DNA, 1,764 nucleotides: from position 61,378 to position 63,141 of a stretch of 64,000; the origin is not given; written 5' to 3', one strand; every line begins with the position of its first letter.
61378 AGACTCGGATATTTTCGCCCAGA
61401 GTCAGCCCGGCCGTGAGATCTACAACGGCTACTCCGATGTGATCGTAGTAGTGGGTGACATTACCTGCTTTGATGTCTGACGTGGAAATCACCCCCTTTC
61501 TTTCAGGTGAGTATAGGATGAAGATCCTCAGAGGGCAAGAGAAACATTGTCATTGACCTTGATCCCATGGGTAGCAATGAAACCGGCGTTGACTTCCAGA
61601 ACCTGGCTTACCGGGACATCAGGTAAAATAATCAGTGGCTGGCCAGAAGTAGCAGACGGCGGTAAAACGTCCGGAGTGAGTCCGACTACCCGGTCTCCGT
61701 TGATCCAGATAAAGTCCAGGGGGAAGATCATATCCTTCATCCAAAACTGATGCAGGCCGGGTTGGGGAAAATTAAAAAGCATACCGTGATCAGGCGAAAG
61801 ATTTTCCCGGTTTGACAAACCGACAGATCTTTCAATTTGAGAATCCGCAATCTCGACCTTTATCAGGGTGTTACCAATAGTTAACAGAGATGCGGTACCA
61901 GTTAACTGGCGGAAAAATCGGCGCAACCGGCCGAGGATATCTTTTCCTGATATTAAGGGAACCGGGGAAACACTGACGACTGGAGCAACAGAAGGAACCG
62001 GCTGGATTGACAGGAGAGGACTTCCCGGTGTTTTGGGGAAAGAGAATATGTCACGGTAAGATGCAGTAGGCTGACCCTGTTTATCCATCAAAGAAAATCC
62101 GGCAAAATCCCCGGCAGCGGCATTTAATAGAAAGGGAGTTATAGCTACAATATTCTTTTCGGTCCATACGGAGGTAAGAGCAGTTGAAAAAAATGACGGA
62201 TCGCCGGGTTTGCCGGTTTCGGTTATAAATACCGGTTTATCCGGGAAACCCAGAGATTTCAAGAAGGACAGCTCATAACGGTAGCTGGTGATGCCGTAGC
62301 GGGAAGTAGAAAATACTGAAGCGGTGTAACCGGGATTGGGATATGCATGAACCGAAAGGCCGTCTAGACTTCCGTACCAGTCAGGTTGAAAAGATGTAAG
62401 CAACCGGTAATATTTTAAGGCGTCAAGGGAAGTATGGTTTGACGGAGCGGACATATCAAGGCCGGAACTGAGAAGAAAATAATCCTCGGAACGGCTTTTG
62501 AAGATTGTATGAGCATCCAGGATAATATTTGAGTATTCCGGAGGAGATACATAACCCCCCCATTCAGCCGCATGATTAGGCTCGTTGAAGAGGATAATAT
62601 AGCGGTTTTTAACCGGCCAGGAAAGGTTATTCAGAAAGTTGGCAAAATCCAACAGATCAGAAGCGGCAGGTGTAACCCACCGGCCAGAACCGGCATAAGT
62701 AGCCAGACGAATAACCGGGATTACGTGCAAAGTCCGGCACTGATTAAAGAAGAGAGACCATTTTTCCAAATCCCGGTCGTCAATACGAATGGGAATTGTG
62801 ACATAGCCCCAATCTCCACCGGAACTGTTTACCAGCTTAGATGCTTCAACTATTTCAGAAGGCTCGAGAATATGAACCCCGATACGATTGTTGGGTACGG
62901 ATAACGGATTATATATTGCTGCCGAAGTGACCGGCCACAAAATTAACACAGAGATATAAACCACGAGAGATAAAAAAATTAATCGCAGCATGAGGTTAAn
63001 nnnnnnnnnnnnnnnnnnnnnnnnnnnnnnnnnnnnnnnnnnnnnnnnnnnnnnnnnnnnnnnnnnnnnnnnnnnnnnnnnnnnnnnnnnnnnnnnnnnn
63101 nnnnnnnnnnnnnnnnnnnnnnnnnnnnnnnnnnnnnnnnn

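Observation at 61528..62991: Secreted clan GH-A glycoside hydrolase fused to a C-terminal DUF192 domain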

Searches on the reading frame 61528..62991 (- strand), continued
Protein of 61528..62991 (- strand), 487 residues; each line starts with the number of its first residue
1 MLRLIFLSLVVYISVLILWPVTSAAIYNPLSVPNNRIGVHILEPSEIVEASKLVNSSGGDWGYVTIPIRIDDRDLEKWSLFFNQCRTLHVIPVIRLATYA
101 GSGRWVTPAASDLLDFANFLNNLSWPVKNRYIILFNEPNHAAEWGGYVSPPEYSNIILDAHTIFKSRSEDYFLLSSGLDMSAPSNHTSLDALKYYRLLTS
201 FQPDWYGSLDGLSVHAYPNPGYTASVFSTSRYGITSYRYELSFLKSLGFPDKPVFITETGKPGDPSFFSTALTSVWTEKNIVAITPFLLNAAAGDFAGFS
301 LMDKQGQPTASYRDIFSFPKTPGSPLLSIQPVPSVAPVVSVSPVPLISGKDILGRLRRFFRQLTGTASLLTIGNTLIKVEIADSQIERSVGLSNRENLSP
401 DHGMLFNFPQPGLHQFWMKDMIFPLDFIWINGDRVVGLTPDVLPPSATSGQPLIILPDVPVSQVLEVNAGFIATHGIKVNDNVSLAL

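Call 34: find_encoding_contigs(protein=P0074, flank=8000, max_places=2)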
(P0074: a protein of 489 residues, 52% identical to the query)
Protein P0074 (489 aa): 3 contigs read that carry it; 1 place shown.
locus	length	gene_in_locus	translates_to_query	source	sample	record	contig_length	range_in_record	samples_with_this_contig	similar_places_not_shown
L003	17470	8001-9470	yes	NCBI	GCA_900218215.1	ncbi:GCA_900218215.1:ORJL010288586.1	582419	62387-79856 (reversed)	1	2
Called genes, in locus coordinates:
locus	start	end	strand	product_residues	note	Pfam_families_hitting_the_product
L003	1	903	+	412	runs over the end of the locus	PF05977:MFS_3, PF13347:MFS_2 (faint), PF07690:MFS_1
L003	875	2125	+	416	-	-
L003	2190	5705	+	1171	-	PF02811:PHP, PF07733:DNA_pol3_alpha, PF17657:DNA_pol3_finger, PF14579:HHH_6, PF01336:tRNA_anti-codon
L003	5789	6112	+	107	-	PF01245:Ribosomal_L19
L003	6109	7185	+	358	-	-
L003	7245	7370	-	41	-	-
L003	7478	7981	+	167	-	PF02075:RuvC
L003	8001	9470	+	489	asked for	PF02643:DUF192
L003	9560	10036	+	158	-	-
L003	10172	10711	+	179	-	-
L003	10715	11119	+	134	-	PF02878:PGM_PMM_I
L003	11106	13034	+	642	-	PF02879:PGM_PMM_II, PF02880:PGM_PMM_III, PF01380:SIS (weak), PF10432:bact-PGI_C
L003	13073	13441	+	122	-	PF04480:DUF559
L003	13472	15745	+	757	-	PF01326:PPDK_N, PF00391:PEP-utilizers, PF02896:PEP-utilizers_C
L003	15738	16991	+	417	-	PF03952:Enolase_N, PF00113:Enolase_C, PF13378:MR_MLE_C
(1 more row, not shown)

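Call 67: search_protein_families(library=pfam, proteins=[P0100, P0049], max_evalue=0.1)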
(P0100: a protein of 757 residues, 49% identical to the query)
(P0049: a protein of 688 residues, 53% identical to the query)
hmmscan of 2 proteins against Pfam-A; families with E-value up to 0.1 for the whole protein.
P0100 (757 aa): 2 families
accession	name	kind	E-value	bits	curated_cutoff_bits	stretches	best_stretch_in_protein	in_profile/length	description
PF02643.20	DUF192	-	1e-25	90.1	27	1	656-756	2-96/96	Uncharacterized ACR, COG1430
PF01757.29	Acyl_transf_3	-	2.9e-22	79.6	31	1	4-269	2-295/326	Acyltransferase domain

P0049 (688 aa): 3 families
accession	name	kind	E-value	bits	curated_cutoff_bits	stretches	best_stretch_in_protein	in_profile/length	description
PF02397.22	Bac_transf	-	8.6e-51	172.4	27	1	4-186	4-176/179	Bacterial sugar transferase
PF02643.20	DUF192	-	7e-28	97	27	1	581-687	1-94/96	Uncharacterized ACR, COG1430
PF11790.14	Glyco_hydro_cc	-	0.006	16.6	21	1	317-451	63-172/237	Glycosyl hydrolase catalytic core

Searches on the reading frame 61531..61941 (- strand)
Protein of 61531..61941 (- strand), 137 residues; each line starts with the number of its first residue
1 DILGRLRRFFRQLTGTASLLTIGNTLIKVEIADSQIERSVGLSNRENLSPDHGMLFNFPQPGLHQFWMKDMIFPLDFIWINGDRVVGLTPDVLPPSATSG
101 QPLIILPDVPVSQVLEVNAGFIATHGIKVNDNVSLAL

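Call 53: predict_structure(alignment_id=A4)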
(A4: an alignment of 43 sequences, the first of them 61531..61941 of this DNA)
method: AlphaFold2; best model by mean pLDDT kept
length: 137 residues; sequences in the alignment: 43
mean_pLDDT: 92.0   pTM: 0.85
mean pLDDT of the five models: 92.0, 91.8, 91.5, 91.4, 91.0
residues with pLDDT >= 90: 116; 70-90: 5; 50-70: 16; < 50: 0
segments of 3 or more residues with pLDDT < 50: none
pLDDT, mean of each block of 10 residues (from residue 1): 62 74 97 94 93 97 94 97 98 96 96 98 98 95
secondary structure, 60 per line:
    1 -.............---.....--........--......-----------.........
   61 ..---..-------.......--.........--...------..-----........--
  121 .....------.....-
elements in order: H2-14 E18-22 E25-32 H35-40 E52-62 E75-81 E84-92 E111-118 H121-125 E132-136

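Call 72: search_solved_structures(query=A5, max_evalue=10, show_alignments=0)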
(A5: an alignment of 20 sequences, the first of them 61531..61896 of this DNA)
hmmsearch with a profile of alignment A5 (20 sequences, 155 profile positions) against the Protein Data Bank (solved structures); distinct sequences matched with E-value up to 10: 4.
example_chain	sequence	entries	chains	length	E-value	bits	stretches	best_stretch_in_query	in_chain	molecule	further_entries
3pjy_A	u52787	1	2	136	9.9e-22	80.4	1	44-152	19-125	Hypothetical signal peptide protein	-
3m7a_A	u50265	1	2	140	1.4e-21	79.9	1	45-152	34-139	uncharacterized protein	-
1gjx_A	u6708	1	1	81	0.49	13.2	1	102-152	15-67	PYRUVATE DEHYDROGENASE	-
5nc6_B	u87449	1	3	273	0.62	12.8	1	7-61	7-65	Peptidoglycan N-acetylglucosamine deacetylase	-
